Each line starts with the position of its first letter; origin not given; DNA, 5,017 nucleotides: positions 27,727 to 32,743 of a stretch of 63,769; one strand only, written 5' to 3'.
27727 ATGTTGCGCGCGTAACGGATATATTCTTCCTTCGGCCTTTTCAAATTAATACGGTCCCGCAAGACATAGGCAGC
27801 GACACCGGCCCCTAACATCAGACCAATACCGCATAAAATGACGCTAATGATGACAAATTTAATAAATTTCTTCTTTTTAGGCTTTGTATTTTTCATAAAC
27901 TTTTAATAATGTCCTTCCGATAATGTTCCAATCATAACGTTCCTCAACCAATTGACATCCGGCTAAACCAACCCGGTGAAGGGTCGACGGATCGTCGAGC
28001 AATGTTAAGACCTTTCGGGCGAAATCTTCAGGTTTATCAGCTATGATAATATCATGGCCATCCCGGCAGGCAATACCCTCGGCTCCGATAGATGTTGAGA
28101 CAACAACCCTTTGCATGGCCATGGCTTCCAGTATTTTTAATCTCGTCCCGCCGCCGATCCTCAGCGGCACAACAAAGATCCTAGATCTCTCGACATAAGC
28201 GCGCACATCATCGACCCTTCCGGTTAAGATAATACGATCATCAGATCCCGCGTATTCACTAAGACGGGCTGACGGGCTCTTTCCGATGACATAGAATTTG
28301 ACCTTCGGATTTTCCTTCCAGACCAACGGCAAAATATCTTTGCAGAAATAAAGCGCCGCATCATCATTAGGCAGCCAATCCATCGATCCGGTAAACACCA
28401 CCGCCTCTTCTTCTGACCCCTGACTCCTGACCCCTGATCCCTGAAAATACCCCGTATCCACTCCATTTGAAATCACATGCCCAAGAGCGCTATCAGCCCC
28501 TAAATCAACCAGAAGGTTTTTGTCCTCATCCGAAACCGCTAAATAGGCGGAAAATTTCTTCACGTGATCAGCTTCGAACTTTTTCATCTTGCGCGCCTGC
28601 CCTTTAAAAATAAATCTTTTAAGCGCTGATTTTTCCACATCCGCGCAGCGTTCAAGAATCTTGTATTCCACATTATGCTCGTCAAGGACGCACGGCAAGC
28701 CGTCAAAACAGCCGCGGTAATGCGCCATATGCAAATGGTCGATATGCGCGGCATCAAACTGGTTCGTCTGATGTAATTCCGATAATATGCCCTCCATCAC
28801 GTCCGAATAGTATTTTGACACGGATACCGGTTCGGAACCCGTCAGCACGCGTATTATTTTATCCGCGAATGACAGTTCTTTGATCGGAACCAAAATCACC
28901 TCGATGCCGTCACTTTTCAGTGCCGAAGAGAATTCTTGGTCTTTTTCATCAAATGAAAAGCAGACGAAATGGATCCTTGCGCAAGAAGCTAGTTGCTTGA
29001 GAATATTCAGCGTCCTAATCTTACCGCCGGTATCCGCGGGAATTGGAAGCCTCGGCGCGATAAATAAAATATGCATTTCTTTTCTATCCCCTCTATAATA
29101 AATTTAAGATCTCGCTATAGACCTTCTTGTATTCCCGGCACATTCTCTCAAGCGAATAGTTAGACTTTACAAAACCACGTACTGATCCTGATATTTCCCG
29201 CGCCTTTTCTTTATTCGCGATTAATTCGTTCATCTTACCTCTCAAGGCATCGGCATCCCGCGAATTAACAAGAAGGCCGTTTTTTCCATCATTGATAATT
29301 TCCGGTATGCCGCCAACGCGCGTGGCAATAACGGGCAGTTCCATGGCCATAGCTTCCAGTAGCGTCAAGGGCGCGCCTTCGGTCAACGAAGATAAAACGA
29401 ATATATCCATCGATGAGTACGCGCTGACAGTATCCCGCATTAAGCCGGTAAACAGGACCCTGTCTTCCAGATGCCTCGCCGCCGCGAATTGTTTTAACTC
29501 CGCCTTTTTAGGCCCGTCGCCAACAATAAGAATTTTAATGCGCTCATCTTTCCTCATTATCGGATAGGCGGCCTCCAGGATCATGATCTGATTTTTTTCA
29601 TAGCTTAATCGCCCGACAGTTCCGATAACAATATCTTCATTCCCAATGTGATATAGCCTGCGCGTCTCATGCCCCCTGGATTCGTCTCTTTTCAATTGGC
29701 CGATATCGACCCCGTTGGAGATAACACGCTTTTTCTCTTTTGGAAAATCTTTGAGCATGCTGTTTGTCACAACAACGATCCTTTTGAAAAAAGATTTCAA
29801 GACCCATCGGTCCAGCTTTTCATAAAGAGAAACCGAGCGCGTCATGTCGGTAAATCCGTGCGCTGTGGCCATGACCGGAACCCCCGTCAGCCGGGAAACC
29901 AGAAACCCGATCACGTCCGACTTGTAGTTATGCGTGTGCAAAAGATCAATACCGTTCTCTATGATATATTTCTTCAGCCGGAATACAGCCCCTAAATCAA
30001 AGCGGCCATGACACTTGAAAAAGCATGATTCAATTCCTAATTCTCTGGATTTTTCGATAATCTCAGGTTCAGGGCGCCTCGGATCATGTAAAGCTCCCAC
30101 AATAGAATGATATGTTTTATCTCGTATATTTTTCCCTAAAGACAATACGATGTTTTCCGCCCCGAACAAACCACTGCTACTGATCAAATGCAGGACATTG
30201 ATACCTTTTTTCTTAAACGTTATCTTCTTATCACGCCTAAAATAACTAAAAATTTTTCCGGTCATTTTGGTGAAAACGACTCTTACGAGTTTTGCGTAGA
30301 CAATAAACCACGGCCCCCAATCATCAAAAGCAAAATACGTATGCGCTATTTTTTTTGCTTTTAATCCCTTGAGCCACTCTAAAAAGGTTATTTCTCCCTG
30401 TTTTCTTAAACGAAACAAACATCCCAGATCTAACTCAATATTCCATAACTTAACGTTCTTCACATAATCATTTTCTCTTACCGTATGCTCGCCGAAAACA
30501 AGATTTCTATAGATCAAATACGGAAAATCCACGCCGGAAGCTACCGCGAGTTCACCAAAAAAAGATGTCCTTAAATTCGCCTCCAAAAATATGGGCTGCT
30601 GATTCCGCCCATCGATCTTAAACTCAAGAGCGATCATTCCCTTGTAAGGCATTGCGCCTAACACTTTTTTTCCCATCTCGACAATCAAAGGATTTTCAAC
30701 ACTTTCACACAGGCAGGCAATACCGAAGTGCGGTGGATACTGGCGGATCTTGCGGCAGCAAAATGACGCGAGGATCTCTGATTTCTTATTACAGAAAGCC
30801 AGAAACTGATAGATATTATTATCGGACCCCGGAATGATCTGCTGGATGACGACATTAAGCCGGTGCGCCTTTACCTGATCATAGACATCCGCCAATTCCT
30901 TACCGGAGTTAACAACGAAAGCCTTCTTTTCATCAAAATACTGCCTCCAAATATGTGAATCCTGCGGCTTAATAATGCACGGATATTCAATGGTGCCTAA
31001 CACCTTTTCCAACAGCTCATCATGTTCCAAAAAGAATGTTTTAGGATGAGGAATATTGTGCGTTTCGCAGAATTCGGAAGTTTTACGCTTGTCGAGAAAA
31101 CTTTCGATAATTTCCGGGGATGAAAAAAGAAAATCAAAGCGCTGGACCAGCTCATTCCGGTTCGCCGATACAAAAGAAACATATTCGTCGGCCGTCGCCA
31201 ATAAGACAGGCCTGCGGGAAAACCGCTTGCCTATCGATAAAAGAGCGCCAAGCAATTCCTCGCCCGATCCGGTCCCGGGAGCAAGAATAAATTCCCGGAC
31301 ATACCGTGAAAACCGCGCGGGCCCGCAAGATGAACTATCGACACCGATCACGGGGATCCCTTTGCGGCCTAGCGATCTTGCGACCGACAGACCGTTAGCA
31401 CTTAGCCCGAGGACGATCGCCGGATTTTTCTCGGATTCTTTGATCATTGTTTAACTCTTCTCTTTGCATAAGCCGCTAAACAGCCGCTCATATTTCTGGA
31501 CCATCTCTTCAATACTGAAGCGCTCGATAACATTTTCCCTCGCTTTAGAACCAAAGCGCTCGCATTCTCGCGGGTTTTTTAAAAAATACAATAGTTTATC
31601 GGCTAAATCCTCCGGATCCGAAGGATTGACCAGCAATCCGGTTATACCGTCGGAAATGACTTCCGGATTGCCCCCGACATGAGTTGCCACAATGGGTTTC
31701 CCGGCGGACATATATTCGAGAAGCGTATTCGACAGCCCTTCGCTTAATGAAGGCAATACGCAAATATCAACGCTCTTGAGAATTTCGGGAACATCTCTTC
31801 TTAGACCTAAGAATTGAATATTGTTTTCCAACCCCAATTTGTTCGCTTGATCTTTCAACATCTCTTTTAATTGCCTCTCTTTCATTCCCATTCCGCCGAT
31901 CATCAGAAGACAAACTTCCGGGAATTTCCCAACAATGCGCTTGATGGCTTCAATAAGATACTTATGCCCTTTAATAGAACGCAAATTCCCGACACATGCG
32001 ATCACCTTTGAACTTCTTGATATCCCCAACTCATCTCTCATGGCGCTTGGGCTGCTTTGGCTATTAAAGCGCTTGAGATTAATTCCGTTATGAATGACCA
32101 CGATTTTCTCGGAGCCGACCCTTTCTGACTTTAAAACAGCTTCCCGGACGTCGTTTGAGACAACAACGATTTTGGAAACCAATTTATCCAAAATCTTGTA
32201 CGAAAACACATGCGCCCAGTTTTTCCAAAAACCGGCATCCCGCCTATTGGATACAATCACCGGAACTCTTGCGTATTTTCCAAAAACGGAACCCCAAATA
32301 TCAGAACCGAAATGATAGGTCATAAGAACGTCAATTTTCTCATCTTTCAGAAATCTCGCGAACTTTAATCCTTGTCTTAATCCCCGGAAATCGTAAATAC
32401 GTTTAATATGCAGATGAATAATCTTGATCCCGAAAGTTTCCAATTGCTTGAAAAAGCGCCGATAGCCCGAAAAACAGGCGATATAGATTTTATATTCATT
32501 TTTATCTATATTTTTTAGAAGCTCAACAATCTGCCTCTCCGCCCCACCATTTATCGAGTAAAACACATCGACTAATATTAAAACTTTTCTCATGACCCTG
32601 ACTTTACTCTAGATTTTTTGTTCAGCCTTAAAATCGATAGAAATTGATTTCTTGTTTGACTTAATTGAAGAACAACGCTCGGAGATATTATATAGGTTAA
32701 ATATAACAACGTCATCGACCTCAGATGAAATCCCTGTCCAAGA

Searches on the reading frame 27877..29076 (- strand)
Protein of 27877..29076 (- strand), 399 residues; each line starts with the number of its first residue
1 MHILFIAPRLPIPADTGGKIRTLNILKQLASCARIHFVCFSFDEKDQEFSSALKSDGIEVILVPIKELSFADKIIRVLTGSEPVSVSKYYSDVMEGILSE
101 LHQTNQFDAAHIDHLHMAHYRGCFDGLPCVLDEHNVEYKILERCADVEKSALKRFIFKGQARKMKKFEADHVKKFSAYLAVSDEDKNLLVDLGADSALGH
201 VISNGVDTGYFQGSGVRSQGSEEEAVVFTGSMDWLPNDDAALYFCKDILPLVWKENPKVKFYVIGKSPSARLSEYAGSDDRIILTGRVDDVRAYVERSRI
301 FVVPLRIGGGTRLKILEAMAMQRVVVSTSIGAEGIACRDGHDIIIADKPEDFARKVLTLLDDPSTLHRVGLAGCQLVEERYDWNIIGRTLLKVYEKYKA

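Call 58: search_protein_families(library=pfam, proteins=[window:27877-29076:-], max_evalue=1e-8)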
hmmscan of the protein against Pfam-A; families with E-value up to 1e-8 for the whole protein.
window:27877-29076:- (399 aa): 2 families
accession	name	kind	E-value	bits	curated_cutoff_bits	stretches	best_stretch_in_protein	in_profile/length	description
PF13692.12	Glyco_trans_1_4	-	1.1e-29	103.9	27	1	225-362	3-142/142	Glycosyl transferases group 1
PF00534.26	Glycos_transf_1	-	9.1e-12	45.3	26.4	1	250-370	38-166/172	Glycosyl transferases group 1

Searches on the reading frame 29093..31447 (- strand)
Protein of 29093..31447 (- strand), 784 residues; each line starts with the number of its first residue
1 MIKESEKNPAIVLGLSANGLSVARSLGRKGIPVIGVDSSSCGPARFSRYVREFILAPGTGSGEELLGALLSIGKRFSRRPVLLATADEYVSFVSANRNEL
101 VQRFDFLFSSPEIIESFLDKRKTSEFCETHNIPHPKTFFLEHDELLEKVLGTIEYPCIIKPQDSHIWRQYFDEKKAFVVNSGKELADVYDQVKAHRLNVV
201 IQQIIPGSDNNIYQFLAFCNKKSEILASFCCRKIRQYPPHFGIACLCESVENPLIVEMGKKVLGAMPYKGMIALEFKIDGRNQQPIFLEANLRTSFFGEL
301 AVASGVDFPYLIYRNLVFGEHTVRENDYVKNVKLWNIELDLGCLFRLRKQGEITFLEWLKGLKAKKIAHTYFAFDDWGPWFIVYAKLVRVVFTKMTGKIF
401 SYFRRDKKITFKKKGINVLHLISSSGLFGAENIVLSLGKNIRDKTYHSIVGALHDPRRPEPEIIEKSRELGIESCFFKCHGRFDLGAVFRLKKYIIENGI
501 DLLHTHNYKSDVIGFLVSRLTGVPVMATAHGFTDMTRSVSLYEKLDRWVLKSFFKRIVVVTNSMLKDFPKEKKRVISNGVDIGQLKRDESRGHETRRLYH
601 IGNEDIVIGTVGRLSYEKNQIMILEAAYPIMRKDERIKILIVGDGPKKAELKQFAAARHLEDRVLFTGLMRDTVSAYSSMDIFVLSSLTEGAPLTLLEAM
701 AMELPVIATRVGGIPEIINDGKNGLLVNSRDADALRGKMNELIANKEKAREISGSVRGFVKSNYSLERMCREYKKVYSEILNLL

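Call 58: search_protein_families(library=pfam, proteins=[window:29093-31447:-], max_evalue=1e-8)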
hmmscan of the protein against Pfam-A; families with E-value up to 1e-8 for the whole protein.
window:29093-31447:- (784 aa): 4 families
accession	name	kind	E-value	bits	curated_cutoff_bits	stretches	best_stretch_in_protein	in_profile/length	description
PF00534.26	Glycos_transf_1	-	6.5e-40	136.9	26.4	1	601-752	11-165/172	Glycosyl transferases group 1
PF13692.12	Glyco_trans_1_4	-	1.5e-39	135.9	27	1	607-745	3-142/142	Glycosyl transferases group 1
PF13439.12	Glyco_transf_4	-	1e-19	71.7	28.5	1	429-582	3-168/170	Glycosyltransferase Family 4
PF13579.12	Glyco_trans_4_4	-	8.7e-10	39.6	29.7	1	429-578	2-157/158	Glycosyl transferase 4-like domain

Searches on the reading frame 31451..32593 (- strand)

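Call 58: search_protein_families(library=pfam, proteins=[window:31451-32593:-], max_evalue=1e-8)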
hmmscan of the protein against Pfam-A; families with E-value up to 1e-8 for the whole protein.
window:31451-32593:- (380 aa): 4 families
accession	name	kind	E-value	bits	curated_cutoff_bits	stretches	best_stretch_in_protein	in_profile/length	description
PF00534.26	Glycos_transf_1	-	5e-42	143.8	26.4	1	185-353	5-171/172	Glycosyl transferases group 1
PF13692.12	Glyco_trans_1_4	-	4.9e-40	137.5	27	1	196-340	2-142/142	Glycosyl transferases group 1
PF13439.12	Glyco_transf_4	-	9.4e-17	62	28.5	1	16-175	2-170/170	Glycosyltransferase Family 4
PF13579.12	Glyco_trans_4_4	-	3.3e-09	37.7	29.7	1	16-170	1-158/158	Glycosyl transferase 4-like domain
